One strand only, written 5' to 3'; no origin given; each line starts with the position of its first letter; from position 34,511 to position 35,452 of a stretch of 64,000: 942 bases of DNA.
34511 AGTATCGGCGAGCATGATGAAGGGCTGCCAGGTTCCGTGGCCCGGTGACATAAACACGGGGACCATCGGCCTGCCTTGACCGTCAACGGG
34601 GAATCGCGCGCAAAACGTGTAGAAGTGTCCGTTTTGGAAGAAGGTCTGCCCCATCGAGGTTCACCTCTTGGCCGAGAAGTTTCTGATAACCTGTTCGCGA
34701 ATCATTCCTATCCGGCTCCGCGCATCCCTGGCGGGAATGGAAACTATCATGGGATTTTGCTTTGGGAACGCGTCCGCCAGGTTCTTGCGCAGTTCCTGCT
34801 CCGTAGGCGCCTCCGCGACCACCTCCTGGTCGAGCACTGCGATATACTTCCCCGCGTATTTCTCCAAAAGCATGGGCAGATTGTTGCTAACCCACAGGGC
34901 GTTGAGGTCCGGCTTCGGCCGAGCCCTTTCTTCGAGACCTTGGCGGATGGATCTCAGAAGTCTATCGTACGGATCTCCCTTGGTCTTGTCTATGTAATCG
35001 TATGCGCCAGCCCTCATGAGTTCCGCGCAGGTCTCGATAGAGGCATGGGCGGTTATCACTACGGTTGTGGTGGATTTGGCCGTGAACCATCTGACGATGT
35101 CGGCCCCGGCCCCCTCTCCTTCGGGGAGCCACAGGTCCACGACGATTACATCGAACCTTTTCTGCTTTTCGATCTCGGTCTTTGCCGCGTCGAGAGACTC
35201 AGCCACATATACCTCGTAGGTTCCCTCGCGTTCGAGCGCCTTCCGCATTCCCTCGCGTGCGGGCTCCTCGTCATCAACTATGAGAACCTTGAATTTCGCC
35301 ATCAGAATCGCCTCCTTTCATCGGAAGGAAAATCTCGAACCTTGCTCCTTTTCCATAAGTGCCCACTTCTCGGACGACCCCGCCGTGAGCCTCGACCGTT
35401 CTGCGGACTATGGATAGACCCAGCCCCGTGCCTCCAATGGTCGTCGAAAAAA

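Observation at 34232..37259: Candidate new system: soluble TPR histidine kinase -> receiver-DUF5678 -> retropepsin-like protease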

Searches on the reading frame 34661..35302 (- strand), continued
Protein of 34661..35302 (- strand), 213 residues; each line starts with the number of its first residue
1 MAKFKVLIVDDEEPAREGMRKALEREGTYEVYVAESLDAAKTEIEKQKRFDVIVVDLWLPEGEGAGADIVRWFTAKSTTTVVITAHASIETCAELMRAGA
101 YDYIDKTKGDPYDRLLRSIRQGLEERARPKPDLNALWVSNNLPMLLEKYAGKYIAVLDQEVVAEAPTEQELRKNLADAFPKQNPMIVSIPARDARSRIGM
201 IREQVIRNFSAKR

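Call 65: find_encoding_contigs(protein=P0220, flank=5000, max_places=2)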
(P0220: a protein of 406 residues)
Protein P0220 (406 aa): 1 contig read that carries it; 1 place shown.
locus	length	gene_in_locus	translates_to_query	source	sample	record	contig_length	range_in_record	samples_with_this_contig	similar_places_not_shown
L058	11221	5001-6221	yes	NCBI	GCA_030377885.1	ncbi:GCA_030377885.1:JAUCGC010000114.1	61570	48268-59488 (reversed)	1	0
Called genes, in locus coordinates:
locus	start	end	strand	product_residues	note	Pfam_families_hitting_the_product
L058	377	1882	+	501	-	-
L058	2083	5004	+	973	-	PF13429:TPR_15, PF13424:TPR_12 (weak), PF13429:TPR_15 (weak), PF13424:TPR_12, PF13432:TPR_16 (weak), PF14559:TPR_19 (weak), PF13424:TPR_12 (weak), PF02518:HATPase_c, +20 more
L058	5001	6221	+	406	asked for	PF00072:Response_reg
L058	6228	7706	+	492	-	PF00884:Sulfatase, PF01663:Phosphodiest (weak), PF01676:Metalloenzyme (weak)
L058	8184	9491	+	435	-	PF01547:SBP_bac_1, PF13416:SBP_bac_8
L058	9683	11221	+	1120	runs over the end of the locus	PF00672:HAMP (weak), PF00989:PAS (weak), PF13188:PAS_8 (faint), PF13426:PAS_9, PF08447:PAS_3 (faint), PF00512:HisKA, PF02518:HATPase_c, PF00072:Response_reg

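Call 74: search_protein_families(library=padloc, proteins=[L058:2083-5004:+, P0220, P0198, L056:387-4004:+, P0241, L005:4562-5989:+, L005:6001-6621:+, L005:6618-7049:+], max_evalue=0.01)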
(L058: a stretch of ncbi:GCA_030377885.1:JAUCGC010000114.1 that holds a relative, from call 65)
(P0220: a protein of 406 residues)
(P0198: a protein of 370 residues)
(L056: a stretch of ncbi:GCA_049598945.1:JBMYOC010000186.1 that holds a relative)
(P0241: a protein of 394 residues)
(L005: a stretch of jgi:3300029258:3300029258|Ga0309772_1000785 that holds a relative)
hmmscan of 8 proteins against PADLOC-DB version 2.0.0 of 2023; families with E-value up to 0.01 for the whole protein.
L058:2083-5004:+ (973 aa): 1 family
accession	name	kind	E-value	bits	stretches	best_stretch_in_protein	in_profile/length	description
PDLC01171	TPR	-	3.2e-12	44.2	3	277-567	28-323/504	TPR repeats containing protein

P0220 (406 aa): 8 families
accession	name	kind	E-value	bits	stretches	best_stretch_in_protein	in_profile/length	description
PDLC04725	PDC-M60B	-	6.5e-06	24.1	1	9-71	3-80/158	-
PDLC00405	SduA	-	0.00025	18.7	1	6-103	3-108/323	DUF4263 domain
PDLC02963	RT-Toprim_I-C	-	0.00042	17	0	312-404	464-545/552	single gene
PDLC02968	RT-Toprim_I-C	-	0.00064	16.7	0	368-404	492-525/529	single gene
PDLC02965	RT-Toprim_I-C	-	0.00065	16.7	0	368-404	492-525/529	single gene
PDLC02966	RT-Toprim_I-C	-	0.0014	15.3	0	312-404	467-548/568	single gene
PDLC04726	PDC-M60C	-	0.0017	15.3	1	11-118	2-123/407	-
PDLC02964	RT-Toprim_I-C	-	0.0057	13.4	0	313-404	470-549/554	single gene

P0198 (370 aa): 3 families
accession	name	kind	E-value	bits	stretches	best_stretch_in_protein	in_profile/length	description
PDLC04725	PDC-M60B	-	7.6e-06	23.8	1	8-63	3-59/158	-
PDLC04726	PDC-M60C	-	3.5e-05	20.9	1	10-139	2-139/407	-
PDLC00405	SduA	-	0.00013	19.6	1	5-104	3-107/323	DUF4263 domain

L056:387-4004:+ (1205 aa): 4 families
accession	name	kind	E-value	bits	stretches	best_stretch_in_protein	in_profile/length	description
PDLC01171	TPR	-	2.5e-17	61.1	4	258-471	80-305/504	TPR repeats containing protein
PDLC01101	PrimPol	-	5.3e-15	53.1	1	140-245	9-114/490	adaptation polymerase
PDLC04781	PDC-M71B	-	2.5e-06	24.5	1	260-549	127-411/515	-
PDLC01092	C3a198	-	1.1e-05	22.6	1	98-399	60-354/523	TPR protein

P0241 (394 aa): 9 families
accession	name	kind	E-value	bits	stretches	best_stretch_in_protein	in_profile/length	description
PDLC04725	PDC-M60B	-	9.2e-06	23.6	1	1-58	1-59/158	-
PDLC02963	RT-Toprim_I-C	-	5.4e-05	20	1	144-229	325-374/552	single gene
PDLC02966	RT-Toprim_I-C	-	6.4e-05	19.6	1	168-227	321-373/568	single gene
PDLC00405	SduA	-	0.0002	19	1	5-98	8-108/323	DUF4263 domain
PDLC02968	RT-Toprim_I-C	-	0.00087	16.2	1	202-281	324-402/529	single gene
PDLC04726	PDC-M60C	-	0.001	16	1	5-121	2-131/407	-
PDLC02965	RT-Toprim_I-C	-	0.0025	14.8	0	202-240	325-363/529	single gene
PDLC02967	RT-Toprim_I-C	-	0.0049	13.7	0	194-225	326-354/549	single gene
PDLC02964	RT-Toprim_I-C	-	0.0068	13.1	0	194-225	327-355/554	single gene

L005:4562-5989:+ (475 aa): 2 families
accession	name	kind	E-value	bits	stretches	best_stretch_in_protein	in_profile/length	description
PDLC01172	TPR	-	8.1e-05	19.6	0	14-73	334-391/448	TPR repeats containing protein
PDLC01169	TPR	-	0.00069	17.1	1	103-165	140-200/252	TPR repeats containing protein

L005:6001-6621:+ (206 aa): 2 families
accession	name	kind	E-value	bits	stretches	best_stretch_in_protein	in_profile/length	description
PDLC04726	PDC-M60C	-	0.00092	16.2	1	1-66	1-63/407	-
PDLC04134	mad2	-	0.0026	14.6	1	2-166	315-424/492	mads_2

L005:6618-7049:+ (143 aa): 0 families

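Call 78: list_cluster_members(proteins=[P0009, P0005, P0016, P0081, P0093, P0101, P0077, P0139, P0051, P0086])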
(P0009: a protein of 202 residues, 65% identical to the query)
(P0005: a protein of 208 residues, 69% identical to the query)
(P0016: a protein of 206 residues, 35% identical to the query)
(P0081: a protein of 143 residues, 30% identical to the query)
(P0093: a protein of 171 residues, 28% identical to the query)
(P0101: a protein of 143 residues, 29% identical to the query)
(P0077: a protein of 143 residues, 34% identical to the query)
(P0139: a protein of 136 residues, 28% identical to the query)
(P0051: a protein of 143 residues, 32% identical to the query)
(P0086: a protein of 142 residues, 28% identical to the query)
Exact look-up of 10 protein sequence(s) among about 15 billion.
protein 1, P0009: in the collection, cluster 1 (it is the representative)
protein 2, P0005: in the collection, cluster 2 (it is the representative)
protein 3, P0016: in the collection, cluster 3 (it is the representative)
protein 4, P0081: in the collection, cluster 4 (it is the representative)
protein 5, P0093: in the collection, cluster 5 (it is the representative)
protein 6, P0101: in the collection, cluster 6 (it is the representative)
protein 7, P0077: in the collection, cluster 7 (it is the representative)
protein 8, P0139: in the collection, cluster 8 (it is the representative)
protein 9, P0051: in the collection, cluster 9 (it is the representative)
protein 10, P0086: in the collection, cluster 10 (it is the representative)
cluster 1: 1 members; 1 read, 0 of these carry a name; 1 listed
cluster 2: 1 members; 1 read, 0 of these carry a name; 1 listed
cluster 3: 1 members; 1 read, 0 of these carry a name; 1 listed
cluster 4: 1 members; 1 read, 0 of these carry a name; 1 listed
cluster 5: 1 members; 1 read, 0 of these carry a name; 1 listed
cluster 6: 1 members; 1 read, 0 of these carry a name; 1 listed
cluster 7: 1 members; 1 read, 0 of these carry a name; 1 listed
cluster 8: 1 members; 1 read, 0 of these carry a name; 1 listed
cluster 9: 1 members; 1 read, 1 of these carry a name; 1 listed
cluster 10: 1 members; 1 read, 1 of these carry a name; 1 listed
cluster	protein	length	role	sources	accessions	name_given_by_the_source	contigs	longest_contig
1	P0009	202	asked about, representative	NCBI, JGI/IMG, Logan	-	-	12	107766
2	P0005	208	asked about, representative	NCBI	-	-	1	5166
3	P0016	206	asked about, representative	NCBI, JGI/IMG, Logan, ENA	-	-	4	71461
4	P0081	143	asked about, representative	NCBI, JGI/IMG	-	-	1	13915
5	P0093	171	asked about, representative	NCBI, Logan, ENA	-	-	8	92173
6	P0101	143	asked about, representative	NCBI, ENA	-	-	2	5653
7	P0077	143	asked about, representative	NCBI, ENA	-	-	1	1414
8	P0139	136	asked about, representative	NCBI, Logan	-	-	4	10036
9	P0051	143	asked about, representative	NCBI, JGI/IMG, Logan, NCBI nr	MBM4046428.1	MAG: hypothetical protein FJ279_15065 [Planctomycetes bacterium] | hypothetical protein [Planctomycetota bacterium]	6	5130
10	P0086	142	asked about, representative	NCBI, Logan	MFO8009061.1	MAG: hypothetical protein R6V05_15150 [Candidatus Brocadiia bacterium]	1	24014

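Call 87: search_protein_families(library=padloc, proteins=[L005:9407-10720:-, L001:3421-3804:+, L058:377-1882:+], max_evalue=0.001)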
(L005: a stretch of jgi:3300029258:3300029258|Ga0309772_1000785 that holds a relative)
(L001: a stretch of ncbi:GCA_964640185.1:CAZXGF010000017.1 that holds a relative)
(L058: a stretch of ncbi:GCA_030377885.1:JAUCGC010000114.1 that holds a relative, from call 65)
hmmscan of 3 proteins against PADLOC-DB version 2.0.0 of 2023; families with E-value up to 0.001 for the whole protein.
L005:9407-10720:- (437 aa): 0 families

L001:3421-3804:+ (127 aa): 0 families

L058:377-1882:+ (501 aa): 4 families
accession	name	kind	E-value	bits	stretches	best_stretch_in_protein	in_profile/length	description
PDLC01172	TPR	-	4.6e-06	23.7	0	68-116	149-198/448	TPR repeats containing protein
PDLC01171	TPR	-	6.7e-06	23.4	0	60-194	147-290/504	TPR repeats containing protein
PDLC04781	PDC-M71B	-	2e-05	21.5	0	105-189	133-217/515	-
PDLC02907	TPR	-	0.00012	18.8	0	379-472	598-686/864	-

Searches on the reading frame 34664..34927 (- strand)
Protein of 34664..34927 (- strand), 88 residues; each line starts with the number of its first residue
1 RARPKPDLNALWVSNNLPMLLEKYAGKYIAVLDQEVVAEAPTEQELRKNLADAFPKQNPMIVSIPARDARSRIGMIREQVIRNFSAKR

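Call 48: predict_structure(alignment_id=A6)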
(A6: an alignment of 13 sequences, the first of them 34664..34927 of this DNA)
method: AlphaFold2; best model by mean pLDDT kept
length: 88 residues; sequences in the alignment: 13
mean_pLDDT: 78.8   pTM: 0.57
mean pLDDT of the five models: 78.8, 77.7, 77.0, 76.8, 76.1
residues with pLDDT >= 90: 32; 70-90: 31; 50-70: 19; < 50: 6
segments of 3 or more residues with pLDDT < 50: none
pLDDT, mean of each block of 10 residues (from residue 1): 70 90 92 92 92 87 78 51 52
secondary structure, 60 per line:
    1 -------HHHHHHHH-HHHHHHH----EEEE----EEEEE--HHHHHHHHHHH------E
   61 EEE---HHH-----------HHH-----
elements in order: H8-15 H17-23 E28-31 E36-40 H43-53 E60-63

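Call 54: fold_search(model_id=the predicted structure, library=pdb)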
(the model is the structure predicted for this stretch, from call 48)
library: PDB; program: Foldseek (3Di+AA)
matches with E <= 10: 228; with E <= 0.001: 0
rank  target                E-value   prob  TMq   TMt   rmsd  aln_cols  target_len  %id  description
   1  7lhz_C                8.4e-01  0.18  0.34  0.05  12.1        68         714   18  K. pneumoniae Topoisomerase IV (ParE-ParC) in complex with DNA and (3S)-10-[(3R)-3-(1-aminocyclopropyl)pyrrolidin-1-yl (released 2021-05-12)
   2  2ygm_B                8.4e-01  0.06  0.17  0.05  10.8        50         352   18  THE X-RAY CRYSTAL STRUCTURE OF TANDEM CBM51 MODULES OF SP3GH98, THE FAMILY 98 GLYCOSIDE HYDROLASE FROM STREPTOCOCCUS P (released 2011-06-22)
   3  7lhz_A                1.2e+00  0.20  0.33  0.05   9.4        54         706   22  K. pneumoniae Topoisomerase IV (ParE-ParC) in complex with DNA and (3S)-10-[(3R)-3-(1-aminocyclopropyl)pyrrolidin-1-yl (released 2021-05-12)
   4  7qyr_B                1.2e+00  0.12  0.30  0.12   8.4        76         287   12  Crystal structure of RimK from Pseudomonas aeruginosa PAO1 (released 2022-10-05)
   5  2ygl_B                1.2e+00  0.05  0.17  0.04  11.5        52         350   19  The X-ray crystal structure of tandem CBM51 modules of Sp3GH98, the family 98 glycoside hydrolase from Streptococcus p (released 2011-06-22)
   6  9kgt_D                1.5e+00  0.14  0.34  0.05  12.8        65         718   15  Crystal structure of topoisomerase IV from Klebsiella pneumoniae in complex with DNA and BWC0977, a dual-targeting bro (released 2025-11-12)
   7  7qyr_F                1.6e+00  0.10  0.29  0.12   8.3        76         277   12  Crystal structure of RimK from Pseudomonas aeruginosa PAO1 (released 2022-10-05)
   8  8e2s_C                1.6e+00  0.07  0.18  0.12   5.4        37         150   16  Crystal structure of TadAC-1.19 (released 2023-01-11)
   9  7qyr_A                1.7e+00  0.10  0.30  0.12   8.4        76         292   12  Crystal structure of RimK from Pseudomonas aeruginosa PAO1 (released 2022-10-05)
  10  2xf1                  1.7e+00  0.06  0.26  0.21  12.5        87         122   18  Crystal structure of Plasmodium falciparum actin depolymerization factor 1 (released 2011-06-15)
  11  2m88_MODEL_1_A        1.7e+00  0.04  0.20  0.12  11.6        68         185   13  NMR structure of a two-domain RNA-binding fragment of Nrd1 (released 2014-05-14)
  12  6waa_B                1.8e+00  0.14  0.33  0.05  11.4        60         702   17  K. pneumoniae Topoisomerase IV (ParE-ParC) in complex with DNA and compound 34 (7-[(1S,5R)-1-amino-3-azabicyclo[3.1.0] (released 2020-07-15)
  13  8yl2_C                1.8e+00  0.07  0.24  0.10   6.3        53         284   11  Crystal Structure of Homo Tetrameric RagA-like small GTPase from Asgard Lokiarchaeota (LokiRagO) in complex with GTP (released 2025-09-10)
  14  3jyb_A                1.8e+00  0.05  0.17  0.11   8.7        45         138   20  Crystal Structure of the RetS periplasmic domain (released 2010-02-16)
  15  4j6e                  1.9e+00  0.14  0.35  0.14   3.8        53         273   17  Structure of LPXI D225A Mutant (released 2013-05-08)
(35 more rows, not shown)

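Call 88: fold_search(model_id=the predicted structure, library=viral)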
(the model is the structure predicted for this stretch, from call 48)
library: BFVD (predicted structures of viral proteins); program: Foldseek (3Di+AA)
matches with E <= 10: 561; with E <= 0.001: 4
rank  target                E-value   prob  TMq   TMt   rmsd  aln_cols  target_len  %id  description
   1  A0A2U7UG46            5.0e-05  1.00  0.64  0.69   2.3        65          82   28  DUF5678 domain-containing protein [Pandoravirus macleodensis]
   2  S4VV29                1.1e-04  1.00  0.66  0.41   2.3        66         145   29  Uncharacterized protein [Pandoravirus dulcis]
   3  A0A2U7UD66            2.2e-04  1.00  0.63  0.57   2.9        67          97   27  DUF5678 domain-containing protein [Pandoravirus neocaledonia]
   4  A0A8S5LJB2            5.4e-04  1.00  0.56  0.57   3.5        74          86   20  Uncharacterized protein [Siphoviridae sp. ct3o911]
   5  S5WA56                1.0e-02  1.00  0.57  0.62   5.7        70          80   17  (no name in the UniProt tables at hand)
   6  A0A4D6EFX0            2.5e-02  1.00  0.50  0.20   5.0        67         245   22  Uncharacterized protein [Pandoravirus celtis]
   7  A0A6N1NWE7            3.7e-02  0.85  0.39  0.33   9.7        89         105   13  Putative ORFan [Tupanvirus deep ocean]
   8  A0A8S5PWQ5            5.6e-02  0.99  0.54  0.58   5.1        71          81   21  Uncharacterized protein [Myoviridae sp. ctgsk7]
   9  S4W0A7                9.0e-02  0.99  0.54  0.26   2.5        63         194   22  Uncharacterized protein [Pandoravirus salinus]
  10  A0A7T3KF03            9.6e-02  0.54  0.34  0.06  12.6        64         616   19  DNA topoisomerase (ATP-hydrolyzing) [Campylobacter phage F355]
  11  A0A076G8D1            9.6e-02  0.44  0.34  0.31   8.4        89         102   16  Terminase large subunit [Escherichia phage Av-05]
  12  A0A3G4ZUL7            1.0e-01  0.93  0.44  0.14   5.0        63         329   13  Uncharacterized protein [Edafosvirus sp.]
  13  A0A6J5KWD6            1.4e-01  0.41  0.31  0.36   7.0        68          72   24  Uncharacterized protein [uncultured Caudovirales phage]
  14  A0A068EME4            1.8e-01  0.35  0.32  0.20  12.7        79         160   22  Uncharacterized protein [Bacillus phage CP-51]
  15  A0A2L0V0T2            2.0e-01  0.25  0.35  0.25  11.0        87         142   16  Uncharacterized protein [Agrobacterium phage Atu_ph07]
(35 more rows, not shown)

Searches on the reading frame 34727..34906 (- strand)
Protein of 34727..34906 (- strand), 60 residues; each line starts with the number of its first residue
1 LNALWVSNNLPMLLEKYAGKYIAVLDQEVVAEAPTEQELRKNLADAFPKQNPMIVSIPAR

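Call 38: search_solved_structures(query=A5, max_evalue=10, show_alignments=3)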
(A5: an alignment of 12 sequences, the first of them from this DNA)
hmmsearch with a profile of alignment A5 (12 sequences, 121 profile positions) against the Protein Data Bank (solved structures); distinct sequences matched with E-value up to 10: 5.
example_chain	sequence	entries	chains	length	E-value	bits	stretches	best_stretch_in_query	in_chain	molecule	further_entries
4azs_A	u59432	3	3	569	0.23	14.7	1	30-75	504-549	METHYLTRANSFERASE WBDD | WBDD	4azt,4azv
4ax8_A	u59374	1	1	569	0.74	13.1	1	30-75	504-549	WBDD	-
7ycs_D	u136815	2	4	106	1.2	12.4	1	49-99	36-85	Antitoxin ParD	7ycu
7w8d_A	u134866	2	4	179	1.2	12.4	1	65-96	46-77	Crossover junction endodeoxyribonuclease RuvC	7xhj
8wuc_a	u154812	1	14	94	1.7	11.9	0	73-92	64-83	Co-chaperonin GroES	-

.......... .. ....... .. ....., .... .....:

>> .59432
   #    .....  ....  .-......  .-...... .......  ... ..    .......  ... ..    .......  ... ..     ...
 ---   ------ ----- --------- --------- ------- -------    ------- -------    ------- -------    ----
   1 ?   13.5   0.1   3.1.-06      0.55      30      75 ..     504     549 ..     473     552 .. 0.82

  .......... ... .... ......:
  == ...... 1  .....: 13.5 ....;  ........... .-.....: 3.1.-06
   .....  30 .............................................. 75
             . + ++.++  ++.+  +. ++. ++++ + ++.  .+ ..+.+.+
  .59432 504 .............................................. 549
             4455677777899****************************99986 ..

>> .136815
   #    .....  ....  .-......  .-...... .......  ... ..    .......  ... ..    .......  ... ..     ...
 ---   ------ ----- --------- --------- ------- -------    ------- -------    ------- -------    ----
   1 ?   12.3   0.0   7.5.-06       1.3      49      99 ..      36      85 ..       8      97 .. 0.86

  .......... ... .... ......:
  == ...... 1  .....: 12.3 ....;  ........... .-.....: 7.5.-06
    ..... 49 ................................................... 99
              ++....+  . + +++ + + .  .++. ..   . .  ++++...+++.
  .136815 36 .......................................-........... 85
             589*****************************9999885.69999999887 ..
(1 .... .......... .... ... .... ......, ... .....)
